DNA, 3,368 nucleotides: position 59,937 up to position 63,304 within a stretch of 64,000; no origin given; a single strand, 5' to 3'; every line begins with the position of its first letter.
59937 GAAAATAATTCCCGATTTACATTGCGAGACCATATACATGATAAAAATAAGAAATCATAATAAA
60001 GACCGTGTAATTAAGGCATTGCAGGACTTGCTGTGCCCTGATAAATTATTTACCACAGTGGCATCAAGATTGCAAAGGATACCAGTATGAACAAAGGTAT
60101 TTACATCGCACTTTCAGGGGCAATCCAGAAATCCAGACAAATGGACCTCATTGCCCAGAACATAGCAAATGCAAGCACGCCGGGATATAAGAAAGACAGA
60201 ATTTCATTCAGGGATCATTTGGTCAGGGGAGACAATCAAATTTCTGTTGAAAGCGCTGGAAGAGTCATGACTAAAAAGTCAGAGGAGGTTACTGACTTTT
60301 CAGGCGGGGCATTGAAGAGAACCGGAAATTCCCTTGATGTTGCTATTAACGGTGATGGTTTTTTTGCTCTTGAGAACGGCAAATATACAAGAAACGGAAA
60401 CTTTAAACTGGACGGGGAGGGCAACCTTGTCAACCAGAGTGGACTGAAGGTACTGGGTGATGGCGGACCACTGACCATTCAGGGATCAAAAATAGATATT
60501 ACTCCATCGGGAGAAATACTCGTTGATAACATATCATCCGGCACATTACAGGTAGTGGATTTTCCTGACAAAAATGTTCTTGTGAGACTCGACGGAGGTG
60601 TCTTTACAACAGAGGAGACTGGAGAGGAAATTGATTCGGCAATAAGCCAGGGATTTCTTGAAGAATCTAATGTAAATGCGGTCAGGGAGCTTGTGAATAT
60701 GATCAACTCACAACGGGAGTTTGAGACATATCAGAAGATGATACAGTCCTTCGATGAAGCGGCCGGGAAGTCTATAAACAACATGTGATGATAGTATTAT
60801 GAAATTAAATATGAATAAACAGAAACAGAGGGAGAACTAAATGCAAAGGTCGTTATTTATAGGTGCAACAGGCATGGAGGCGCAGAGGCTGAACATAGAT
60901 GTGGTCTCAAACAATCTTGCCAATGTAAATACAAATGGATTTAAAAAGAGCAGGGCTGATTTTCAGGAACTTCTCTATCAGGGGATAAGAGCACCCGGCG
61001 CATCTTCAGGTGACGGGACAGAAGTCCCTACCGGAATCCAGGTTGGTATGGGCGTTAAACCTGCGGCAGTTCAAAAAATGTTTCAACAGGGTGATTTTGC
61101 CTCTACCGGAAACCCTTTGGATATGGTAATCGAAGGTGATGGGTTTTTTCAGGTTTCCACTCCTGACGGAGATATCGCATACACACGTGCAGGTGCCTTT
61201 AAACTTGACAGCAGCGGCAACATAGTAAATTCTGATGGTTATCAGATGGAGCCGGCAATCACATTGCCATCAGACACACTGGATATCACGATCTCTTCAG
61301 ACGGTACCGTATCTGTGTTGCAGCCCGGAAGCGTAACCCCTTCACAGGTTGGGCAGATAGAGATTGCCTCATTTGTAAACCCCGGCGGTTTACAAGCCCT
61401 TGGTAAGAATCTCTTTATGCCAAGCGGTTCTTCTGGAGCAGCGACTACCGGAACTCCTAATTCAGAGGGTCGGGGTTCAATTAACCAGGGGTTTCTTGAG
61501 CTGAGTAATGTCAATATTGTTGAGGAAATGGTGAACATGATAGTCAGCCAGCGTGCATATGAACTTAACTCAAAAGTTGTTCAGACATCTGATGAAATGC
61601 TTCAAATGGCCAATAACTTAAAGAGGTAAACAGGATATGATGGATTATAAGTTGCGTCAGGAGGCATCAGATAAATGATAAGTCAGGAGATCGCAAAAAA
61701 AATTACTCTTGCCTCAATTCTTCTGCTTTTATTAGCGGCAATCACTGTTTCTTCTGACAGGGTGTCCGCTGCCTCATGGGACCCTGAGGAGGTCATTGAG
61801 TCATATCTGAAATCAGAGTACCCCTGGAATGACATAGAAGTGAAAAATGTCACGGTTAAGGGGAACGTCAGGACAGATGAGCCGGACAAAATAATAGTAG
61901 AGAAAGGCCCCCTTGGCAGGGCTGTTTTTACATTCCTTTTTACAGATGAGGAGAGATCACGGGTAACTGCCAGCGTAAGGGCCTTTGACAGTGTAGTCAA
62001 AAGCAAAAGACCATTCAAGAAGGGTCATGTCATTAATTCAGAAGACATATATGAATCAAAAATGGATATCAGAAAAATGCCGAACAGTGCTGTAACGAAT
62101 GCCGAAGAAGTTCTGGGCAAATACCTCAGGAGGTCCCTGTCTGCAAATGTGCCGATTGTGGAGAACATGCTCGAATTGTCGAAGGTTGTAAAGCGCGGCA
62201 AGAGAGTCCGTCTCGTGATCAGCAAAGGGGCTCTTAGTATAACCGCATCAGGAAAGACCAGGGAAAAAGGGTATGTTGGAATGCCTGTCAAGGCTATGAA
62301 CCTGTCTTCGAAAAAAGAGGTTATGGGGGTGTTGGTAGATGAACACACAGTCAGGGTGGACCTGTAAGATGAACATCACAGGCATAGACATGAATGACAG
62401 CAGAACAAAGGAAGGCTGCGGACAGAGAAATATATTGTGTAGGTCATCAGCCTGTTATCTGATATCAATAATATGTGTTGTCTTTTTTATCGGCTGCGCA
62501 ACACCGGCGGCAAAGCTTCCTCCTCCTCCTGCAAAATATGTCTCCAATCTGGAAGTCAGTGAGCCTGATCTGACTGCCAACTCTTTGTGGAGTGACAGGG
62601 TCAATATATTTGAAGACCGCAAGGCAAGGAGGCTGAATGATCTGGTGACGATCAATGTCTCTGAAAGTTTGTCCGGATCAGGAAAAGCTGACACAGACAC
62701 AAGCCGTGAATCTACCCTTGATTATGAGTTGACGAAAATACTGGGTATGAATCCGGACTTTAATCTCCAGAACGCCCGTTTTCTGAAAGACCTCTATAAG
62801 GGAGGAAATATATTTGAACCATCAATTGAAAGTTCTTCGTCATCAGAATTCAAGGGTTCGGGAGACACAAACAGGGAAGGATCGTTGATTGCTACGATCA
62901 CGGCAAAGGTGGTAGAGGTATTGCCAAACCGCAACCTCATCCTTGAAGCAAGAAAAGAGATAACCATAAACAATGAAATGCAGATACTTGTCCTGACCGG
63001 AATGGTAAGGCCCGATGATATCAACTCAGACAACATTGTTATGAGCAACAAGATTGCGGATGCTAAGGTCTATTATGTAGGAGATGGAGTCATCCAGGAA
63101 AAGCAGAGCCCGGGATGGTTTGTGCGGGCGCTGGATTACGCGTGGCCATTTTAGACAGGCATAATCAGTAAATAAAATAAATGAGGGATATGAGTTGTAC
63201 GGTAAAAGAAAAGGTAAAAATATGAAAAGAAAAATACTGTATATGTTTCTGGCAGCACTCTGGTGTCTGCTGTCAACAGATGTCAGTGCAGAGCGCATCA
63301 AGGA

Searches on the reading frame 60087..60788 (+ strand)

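Call 63: search_protein_families(library=pfam, proteins=[window:60087-60788:+], max_evalue=0.00001)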
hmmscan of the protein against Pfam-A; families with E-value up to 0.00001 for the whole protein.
window:60087-60788:+ (233 aa): 3 families
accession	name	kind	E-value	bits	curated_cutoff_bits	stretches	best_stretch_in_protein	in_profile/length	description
PF06429.18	Flg_bbr_C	-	3.6e-16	58.9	23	1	188-231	2-45/46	Flagellar basal body rod FlgEFG protein C-terminal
PF22692.1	LlgE_F_G_D1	-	7.9e-13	48.8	27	1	86-144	1-62/64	Flagellar hook protein FlgE/F/G D1 domain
PF00460.25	Flg_bb_rod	-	1.1e-09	38.5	20.7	1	5-35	1-31/31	Flagella basal body rod protein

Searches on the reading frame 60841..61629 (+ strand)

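Call 63: search_protein_families(library=pfam, proteins=[window:60841-61629:+], max_evalue=0.00001)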
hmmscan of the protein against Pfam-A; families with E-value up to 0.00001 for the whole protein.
window:60841-61629:+ (262 aa): 3 families
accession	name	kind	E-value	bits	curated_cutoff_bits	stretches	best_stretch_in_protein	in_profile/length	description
PF22692.1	LlgE_F_G_D1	-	1.2e-27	96.3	27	1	97-159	2-64/64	Flagellar hook protein FlgE/F/G D1 domain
PF06429.18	Flg_bbr_C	-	2.5e-22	78.6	23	1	216-260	2-46/46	Flagellar basal body rod FlgEFG protein C-terminal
PF00460.25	Flg_bb_rod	-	9e-10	38.8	20.7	1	7-35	3-31/31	Flagella basal body rod protein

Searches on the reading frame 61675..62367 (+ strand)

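Call 63: search_protein_families(library=pfam, proteins=[window:61675-62367:+], max_evalue=0.00001)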
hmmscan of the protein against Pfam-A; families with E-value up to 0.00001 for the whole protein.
window:61675-62367:+ (230 aa): 2 families
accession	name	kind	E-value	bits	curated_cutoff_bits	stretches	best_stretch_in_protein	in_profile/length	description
PF13144.11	ChapFlgA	-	7.7e-27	94.2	23.8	1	107-228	3-122/122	Chaperone for flagella basal body P-ring formation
PF08666.17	SAF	-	2.3e-07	31.7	21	1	107-167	3-63/63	SAF domain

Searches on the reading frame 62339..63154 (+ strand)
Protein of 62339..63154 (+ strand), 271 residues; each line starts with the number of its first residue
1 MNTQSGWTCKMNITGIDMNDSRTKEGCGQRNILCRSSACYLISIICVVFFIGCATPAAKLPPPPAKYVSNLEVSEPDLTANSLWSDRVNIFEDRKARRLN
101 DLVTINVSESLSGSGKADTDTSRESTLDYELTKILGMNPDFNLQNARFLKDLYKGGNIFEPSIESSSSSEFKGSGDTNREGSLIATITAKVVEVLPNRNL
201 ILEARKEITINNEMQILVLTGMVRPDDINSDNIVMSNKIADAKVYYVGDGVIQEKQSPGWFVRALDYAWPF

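Call 63: search_protein_families(library=pfam, proteins=[window:62339-63154:+], max_evalue=0.00001)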
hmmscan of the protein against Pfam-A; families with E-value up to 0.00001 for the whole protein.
window:62339-63154:+ (271 aa): 1 family
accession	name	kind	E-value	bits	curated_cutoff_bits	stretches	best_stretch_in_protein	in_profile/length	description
PF02107.21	FlgH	-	5.5e-54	182.8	27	1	80-270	4-172/172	Flagellar L-ring protein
